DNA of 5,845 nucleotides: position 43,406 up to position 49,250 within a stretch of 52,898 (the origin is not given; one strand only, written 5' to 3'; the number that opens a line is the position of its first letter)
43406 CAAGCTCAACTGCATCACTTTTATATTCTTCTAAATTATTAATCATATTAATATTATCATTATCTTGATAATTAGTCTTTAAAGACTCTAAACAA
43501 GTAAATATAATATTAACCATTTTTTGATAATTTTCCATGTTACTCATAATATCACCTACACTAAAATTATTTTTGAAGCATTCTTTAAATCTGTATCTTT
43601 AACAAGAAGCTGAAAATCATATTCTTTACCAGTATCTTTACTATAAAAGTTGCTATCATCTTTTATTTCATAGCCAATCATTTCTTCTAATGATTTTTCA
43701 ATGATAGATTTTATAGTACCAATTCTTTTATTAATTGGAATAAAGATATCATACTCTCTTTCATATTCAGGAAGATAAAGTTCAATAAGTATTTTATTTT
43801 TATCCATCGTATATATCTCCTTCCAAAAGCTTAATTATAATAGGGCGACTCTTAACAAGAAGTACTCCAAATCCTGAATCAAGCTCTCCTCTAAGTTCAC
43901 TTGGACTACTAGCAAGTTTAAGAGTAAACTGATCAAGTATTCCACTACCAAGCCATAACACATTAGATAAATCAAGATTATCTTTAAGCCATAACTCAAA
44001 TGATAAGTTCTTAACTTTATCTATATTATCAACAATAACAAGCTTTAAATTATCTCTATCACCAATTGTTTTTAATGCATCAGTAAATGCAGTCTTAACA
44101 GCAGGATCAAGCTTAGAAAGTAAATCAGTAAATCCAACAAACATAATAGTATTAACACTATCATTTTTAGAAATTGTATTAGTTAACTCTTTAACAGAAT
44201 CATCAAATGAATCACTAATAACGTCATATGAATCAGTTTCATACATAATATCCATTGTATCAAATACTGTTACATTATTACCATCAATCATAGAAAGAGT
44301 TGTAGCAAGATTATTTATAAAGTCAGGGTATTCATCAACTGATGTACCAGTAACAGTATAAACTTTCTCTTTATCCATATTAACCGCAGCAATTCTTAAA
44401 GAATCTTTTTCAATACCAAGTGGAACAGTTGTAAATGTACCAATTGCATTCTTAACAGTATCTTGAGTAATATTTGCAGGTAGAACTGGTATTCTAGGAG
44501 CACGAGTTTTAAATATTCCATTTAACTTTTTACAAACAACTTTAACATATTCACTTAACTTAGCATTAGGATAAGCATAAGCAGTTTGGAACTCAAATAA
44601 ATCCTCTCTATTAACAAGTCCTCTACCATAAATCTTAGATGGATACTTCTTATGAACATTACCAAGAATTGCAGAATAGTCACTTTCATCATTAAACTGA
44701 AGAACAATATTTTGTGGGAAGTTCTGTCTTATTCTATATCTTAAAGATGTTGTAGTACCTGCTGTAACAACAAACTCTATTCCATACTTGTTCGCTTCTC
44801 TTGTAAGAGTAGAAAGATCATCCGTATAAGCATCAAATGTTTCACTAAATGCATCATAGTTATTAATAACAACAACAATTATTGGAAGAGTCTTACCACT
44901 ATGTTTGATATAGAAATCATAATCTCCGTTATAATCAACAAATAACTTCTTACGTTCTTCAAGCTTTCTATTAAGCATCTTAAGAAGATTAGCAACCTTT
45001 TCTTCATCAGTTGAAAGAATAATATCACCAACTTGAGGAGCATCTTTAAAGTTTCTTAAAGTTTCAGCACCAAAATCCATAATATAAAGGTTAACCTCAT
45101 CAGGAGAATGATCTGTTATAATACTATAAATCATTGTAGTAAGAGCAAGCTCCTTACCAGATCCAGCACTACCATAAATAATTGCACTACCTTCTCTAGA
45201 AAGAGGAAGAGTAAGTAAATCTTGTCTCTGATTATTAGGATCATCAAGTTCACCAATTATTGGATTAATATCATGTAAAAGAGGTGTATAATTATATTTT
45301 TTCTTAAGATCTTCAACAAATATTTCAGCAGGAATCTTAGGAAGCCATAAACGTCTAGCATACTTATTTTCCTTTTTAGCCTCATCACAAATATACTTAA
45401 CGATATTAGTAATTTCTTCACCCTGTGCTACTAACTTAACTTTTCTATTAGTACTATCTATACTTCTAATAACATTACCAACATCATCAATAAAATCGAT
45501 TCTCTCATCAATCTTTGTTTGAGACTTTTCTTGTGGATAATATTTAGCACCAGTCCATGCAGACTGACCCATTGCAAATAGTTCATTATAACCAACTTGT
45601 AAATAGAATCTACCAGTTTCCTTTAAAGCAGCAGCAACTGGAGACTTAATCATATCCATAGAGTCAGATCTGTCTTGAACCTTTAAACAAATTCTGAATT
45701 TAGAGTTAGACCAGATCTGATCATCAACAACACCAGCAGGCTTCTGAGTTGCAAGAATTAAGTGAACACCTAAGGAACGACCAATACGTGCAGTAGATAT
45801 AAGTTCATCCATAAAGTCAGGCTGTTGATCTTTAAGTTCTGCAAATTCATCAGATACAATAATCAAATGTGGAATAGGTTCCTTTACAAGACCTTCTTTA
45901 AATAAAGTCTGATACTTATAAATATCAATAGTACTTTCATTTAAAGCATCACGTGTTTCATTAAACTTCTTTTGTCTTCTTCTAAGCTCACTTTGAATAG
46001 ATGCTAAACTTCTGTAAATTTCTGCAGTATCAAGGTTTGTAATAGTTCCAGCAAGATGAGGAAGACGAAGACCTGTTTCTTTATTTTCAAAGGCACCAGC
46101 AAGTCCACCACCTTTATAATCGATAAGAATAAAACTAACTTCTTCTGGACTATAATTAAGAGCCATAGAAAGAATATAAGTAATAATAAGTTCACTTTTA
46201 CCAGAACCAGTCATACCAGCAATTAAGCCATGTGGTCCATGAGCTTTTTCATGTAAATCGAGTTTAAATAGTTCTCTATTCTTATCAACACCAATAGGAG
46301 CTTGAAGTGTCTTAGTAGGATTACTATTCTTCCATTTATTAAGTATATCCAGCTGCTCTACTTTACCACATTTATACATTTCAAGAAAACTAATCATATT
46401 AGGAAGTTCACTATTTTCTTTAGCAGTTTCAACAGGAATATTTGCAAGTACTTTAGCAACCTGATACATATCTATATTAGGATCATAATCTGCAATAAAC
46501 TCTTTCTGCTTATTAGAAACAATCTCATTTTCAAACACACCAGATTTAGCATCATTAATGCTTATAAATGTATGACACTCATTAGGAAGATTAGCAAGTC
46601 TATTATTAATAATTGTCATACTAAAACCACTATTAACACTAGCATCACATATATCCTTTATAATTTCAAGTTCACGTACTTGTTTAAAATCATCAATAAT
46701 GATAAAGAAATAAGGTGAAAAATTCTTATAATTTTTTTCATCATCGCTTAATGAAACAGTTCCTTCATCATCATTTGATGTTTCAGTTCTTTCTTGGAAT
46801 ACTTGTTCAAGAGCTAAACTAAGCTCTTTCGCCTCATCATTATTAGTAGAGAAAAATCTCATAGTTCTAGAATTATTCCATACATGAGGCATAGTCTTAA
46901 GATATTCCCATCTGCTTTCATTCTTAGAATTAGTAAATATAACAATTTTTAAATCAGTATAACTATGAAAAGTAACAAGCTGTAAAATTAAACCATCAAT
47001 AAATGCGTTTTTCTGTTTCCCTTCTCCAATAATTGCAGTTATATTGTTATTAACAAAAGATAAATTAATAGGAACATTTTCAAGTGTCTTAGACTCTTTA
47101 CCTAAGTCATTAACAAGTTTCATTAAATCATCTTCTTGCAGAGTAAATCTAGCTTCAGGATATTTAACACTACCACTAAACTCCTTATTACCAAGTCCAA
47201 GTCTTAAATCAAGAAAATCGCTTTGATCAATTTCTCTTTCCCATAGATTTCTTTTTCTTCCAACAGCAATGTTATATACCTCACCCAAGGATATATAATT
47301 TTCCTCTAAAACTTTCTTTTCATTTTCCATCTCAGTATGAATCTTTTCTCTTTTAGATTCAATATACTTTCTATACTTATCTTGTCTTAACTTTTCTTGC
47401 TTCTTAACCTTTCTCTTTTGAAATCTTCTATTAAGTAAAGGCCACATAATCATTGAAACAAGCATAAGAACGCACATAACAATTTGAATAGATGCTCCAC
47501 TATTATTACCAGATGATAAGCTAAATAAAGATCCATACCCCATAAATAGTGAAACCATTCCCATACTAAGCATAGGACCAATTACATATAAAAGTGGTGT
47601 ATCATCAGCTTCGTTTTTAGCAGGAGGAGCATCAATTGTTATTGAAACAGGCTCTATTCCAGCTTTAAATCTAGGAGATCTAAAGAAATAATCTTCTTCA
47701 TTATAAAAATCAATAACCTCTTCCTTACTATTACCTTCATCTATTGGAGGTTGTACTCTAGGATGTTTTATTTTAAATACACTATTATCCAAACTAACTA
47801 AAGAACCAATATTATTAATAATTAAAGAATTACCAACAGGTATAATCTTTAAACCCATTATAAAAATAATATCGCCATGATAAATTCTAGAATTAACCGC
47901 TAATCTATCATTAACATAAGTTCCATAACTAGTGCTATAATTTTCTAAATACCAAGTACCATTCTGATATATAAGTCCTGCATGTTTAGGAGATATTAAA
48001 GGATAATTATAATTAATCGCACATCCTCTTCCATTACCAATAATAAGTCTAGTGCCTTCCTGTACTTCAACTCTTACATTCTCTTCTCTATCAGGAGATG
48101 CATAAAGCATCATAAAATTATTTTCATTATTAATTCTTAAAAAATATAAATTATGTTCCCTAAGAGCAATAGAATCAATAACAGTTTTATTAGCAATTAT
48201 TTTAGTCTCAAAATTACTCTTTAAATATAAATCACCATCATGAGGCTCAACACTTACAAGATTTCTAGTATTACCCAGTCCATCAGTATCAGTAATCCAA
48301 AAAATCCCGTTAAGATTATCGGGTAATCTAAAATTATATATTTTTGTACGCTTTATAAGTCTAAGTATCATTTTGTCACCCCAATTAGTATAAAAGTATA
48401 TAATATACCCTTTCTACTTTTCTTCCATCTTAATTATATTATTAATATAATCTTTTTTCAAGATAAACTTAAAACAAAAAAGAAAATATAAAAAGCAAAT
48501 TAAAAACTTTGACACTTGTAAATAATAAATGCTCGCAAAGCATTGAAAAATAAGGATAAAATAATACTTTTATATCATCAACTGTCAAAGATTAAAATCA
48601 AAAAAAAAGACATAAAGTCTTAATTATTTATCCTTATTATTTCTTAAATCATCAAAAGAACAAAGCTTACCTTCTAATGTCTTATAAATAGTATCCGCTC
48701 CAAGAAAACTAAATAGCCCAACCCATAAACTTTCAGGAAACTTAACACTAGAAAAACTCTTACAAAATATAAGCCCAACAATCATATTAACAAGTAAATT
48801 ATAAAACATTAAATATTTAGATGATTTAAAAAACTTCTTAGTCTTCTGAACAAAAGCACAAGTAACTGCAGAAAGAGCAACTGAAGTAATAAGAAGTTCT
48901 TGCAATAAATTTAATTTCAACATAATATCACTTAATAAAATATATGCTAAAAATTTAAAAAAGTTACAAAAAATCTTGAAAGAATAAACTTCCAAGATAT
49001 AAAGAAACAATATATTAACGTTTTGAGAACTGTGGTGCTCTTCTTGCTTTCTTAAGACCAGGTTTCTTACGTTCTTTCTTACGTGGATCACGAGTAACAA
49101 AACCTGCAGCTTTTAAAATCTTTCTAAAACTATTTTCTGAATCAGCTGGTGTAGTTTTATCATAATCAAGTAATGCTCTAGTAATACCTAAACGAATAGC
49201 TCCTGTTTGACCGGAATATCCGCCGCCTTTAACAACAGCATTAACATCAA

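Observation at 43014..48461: Minimal type VII secretion module: EssC plus a YukD-like protein plus three tiny helical proteins, without EsaA, EssA or EssB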

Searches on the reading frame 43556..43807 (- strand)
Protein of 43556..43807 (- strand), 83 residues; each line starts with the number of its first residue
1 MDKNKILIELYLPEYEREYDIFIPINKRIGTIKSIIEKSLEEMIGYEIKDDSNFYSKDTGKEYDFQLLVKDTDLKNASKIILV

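Call 4: search_protein_families(library=pfam, proteins=[window:43556-43807:-], max_evalue=1)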
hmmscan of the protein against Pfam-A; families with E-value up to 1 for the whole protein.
window:43556-43807:- (83 aa): 0 families

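Call 5: search_protein_families(library=ncbifam, proteins=[window:43556-43807:-], max_evalue=1)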
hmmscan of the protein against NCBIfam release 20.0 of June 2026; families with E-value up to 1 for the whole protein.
window:43556-43807:- (83 aa): 1 family
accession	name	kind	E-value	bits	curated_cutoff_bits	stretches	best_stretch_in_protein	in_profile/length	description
NF049953.1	ribbon_DG_selen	exception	0.19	11.6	130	1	29-81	67-119/172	zinc ribbon-containing (seleno)protein DG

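Call 29: search_solved_structures(query=A1, max_evalue=10, show_alignments=2)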
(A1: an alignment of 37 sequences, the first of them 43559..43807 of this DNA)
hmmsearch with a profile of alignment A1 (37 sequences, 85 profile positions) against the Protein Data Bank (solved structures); distinct sequences matched with E-value up to 10: 16.
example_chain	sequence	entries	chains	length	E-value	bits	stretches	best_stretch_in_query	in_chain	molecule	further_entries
4kes_A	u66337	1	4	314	0.51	13.9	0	19-45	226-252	Aryldialkylphosphatase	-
8sf2_D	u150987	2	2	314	0.52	13.9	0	19-45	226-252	Aryldialkylphosphatase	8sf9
8sfb_D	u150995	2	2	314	0.53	13.9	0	19-45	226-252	Aryldialkylphosphatase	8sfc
5vri_A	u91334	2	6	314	0.55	13.8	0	19-45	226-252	Aryldialkylphosphatase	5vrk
4keu_A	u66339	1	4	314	0.56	13.8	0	19-45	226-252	Aryldialkylphosphatase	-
4kev_A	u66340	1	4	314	0.56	13.8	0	19-45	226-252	Aryldialkylphosphatase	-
4ker_A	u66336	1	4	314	0.57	13.8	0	19-45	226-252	Aryldialkylphosphatase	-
4ket_A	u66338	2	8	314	0.58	13.7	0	19-45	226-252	Aryldialkylphosphatase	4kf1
8sfa_D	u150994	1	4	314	0.6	13.7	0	19-45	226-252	Aryldialkylphosphatase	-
4kez_A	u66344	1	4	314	0.61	13.7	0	19-45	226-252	Aryldialkylphosphatase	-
2vc5_A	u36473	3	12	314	0.63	13.6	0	19-45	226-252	ARYLDIALKYLPHOSPHATASE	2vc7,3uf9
8sfd_D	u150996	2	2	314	0.65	13.6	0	19-45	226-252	Aryldialkylphosphatase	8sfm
8sfk_D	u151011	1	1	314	0.66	13.5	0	19-45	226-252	Aryldialkylphosphatase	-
5vsa_A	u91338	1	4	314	0.72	13.4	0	19-45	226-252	Aryldialkylphosphatase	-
5toh_A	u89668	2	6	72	0.89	13.1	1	19-43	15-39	Polymerase cofactor VP35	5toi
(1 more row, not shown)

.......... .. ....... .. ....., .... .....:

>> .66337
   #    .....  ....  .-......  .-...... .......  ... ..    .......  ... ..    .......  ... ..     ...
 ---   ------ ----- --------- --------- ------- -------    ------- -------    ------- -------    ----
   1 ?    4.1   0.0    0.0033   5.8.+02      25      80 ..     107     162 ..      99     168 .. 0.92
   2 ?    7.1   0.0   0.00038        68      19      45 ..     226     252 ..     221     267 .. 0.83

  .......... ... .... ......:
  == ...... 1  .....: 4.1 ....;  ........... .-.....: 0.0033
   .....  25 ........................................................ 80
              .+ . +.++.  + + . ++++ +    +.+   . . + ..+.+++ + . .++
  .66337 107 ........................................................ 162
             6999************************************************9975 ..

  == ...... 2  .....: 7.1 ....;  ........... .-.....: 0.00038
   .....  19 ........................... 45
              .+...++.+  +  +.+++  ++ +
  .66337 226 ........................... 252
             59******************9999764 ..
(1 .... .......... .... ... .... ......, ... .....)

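Call 31: find_homologous_proteins(query=window:43559-43807:-, max_evalue=0.001)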
Query window:43559-43807:- (83 aa): 178 proteins with E <= 0.001 among 180 candidates; the best 120 are listed.
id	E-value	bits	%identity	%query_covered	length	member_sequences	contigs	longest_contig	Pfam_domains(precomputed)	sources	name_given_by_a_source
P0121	6.9e-45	168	100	100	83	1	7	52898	-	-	-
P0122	5.9e-44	165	98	100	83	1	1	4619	-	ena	-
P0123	7.3e-44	165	99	100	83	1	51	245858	-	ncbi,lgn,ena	-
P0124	3.2e-43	163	98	100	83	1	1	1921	-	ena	-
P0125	1.7e-42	161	96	100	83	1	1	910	-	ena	-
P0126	3.1e-38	147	88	100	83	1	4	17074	-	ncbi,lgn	-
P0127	3.3e-38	147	88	100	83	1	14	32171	-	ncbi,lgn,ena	-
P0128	3.8e-38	147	88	100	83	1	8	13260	-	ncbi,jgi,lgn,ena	-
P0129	3.4e-37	144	81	100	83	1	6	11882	-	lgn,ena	-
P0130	4.8e-32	127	73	100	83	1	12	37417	-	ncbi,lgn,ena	-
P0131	7.9e-31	124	73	100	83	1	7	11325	-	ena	-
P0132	1.5e-30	123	75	100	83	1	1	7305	-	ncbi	-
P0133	5.8e-30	121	71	100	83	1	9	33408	-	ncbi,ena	-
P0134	6.7e-30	121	71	100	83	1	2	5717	-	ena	-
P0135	9.2e-30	120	72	100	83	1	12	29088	-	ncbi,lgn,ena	-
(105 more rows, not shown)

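Call 46: predict_structure(alignment_id=A5)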
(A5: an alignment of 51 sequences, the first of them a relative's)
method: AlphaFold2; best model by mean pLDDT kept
length: 83 residues; sequences in the alignment: 51
mean_pLDDT: 94.2   pTM: 0.81
mean pLDDT of the five models: 94.2, 90.0, 89.4, 79.3, 78.2
residues with pLDDT >= 90: 78; 70-90: 3; 50-70: 2; < 50: 0
segments of 3 or more residues with pLDDT < 50: none
pLDDT, mean of each block of 10 residues (from residue 1): 86 95 97 97 94 94 96 95 95
secondary structure, 60 per line:
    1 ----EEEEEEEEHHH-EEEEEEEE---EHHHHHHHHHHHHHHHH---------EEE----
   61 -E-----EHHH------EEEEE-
elements in order: E5-12 E17-24 H29-44 E54-56 E78-82

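Call 50: fold_search(model_id=the predicted structure, library=pdb)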
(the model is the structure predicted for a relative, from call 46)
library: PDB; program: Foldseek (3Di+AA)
matches with E <= 10: 1533; with E <= 0.001: 275
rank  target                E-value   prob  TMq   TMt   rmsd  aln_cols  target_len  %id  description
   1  8tyx_A                1.9e-05  1.00  0.72  0.73   2.2        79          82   18  Structure of a bacterial Ubl-deubiquitinase complex (form 1) (released 2024-06-12)
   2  3rcz_A                2.6e-05  1.00  0.74  0.82   2.2        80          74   14  Rad60 SLD2 Ubc9 Complex (released 2011-04-27)
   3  7mrj_A                2.6e-05  1.00  0.73  0.72   2.8        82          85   13  Crystal structure of a novel ubiquitin-like TINCR (released 2022-03-16)
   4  7np7_D2               2.6e-05  1.00  0.72  0.17   2.9        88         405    8  Structure of an intact ESX-5 inner membrane complex, Composite C1 model (released 2021-06-02)
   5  5hpl_C                3.4e-05  1.00  0.72  0.73   2.9        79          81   16  System-wide modulation of HECT E3 ligases with selective ubiquitin variant probes: Rsp5 and UbV R5.4 (released 2016-03-16)
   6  7npt_D8               3.6e-05  1.00  0.71  0.60   3.0        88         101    8  Cytosolic bridge of an intact ESX-5 inner membrane complex (released 2021-05-26)
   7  3vdz_A                3.8e-05  1.00  0.72  0.56   2.6        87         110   15  Tailoring Encodable Lanthanide-Binding Tags as MRI Contrast Agents: xq-dSE3-Ubiquitin at 2.4 Angstroms (released 2012-11-28)
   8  8sea_B                4.1e-05  1.00  0.73  0.76   1.9        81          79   17  Cryo-EM structure of a double loaded human UBA7-UBE2L6-ISG15 thioester mimetic complex (Form 1) (released 2023-10-11)
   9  8hm2_B                4.1e-05  1.00  0.69  0.76   2.3        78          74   12  Crystal structure of human ubiquitin-like protein from bacteroides fragilis c terminal cysteine mutant (released 2023-11-29)
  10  3b08_A                4.7e-05  1.00  0.72  0.42   2.3        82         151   15  Crystal structure of the mouse HOIL1-L-NZF in complex with linear di-ubiquitin (released 2011-12-14)
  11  6fno_D                4.7e-05  1.00  0.73  0.68   3.0        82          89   10  Caldiarchaeum Subterraneum Ubiquitin:Rpn11-homolog complex, zinc soak (released 2018-07-25)
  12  1ndd_A                5.0e-05  1.00  0.66  0.72   2.5        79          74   20  STRUCTURE OF NEDD8 (released 1999-02-23)
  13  3dhg_F                5.3e-05  1.00  0.80  0.82   2.0        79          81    5  Crystal Structure of Toluene 4-Monoxygenase Hydroxylase (released 2008-12-30)
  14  7mrj_B                6.0e-05  1.00  0.72  0.79   2.6        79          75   14  Crystal structure of a novel ubiquitin-like TINCR (released 2022-03-16)
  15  8t48_A                6.4e-05  1.00  0.71  0.41   2.2        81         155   15  The N4BP1 CUE-like domain in complex with linear di-Ubiquitin (released 2024-03-13)
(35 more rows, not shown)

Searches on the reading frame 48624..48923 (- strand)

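Call 5: search_protein_families(library=ncbifam, proteins=[window:48624-48923:-], max_evalue=1)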
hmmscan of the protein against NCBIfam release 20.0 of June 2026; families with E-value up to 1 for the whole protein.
window:48624-48923:- (99 aa): 1 family
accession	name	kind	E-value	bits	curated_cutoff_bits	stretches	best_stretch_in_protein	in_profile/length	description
NF003291.0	PRK04288.1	equivalog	0.061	12.7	264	1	22-55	19-52/233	antiholin-like protein LrgB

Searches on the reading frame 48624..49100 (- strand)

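Call 4: search_protein_families(library=pfam, proteins=[window:48624-49100:-], max_evalue=1)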
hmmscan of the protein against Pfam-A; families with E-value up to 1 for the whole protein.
window:48624-49100:- (158 aa): 2 families
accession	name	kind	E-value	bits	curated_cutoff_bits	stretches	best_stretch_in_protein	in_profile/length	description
PF06946.16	Phage_holin_5_1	-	0.012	16.4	22.4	1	67-139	5-78/93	Bacteriophage A118-like holin, Hol118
PF02632.19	BioY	-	0.026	14.9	25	1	75-138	64-126/140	BioY family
